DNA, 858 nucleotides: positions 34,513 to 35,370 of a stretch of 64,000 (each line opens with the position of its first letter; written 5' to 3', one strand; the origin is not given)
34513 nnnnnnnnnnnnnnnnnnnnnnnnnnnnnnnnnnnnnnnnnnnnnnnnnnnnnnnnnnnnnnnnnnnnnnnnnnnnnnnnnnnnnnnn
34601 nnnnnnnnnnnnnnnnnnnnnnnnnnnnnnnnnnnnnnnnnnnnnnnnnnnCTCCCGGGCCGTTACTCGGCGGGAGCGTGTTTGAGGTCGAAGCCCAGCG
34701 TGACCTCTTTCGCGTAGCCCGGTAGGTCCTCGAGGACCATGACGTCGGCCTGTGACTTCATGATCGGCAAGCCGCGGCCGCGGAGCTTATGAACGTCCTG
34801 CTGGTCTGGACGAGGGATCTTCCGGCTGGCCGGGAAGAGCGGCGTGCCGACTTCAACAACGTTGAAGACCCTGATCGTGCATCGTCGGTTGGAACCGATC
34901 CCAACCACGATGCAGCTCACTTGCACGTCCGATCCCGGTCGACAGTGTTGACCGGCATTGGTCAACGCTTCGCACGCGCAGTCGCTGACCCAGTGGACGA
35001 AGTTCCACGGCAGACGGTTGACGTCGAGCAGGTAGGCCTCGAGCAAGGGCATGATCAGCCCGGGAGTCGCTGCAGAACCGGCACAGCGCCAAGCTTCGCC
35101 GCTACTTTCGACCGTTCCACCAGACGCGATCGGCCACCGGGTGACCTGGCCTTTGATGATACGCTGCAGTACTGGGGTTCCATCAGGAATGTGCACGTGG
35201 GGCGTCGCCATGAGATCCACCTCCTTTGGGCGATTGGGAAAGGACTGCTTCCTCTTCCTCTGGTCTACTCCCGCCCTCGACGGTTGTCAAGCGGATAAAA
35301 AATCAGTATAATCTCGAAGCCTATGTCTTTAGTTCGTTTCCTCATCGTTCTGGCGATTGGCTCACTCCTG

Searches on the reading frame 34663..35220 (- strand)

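Call 63: search_protein_families(library=pfam, proteins=[window:34663-35220:-], max_evalue=0.001)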
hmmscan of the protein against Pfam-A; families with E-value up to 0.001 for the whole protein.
window:34663-35220:- (185 aa): 1 family
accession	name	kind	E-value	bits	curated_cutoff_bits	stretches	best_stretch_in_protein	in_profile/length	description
PF13581.12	HATPase_c_2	-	0.0002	21.8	27.4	1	78-161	32-112/127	Histidine kinase-like ATPase domain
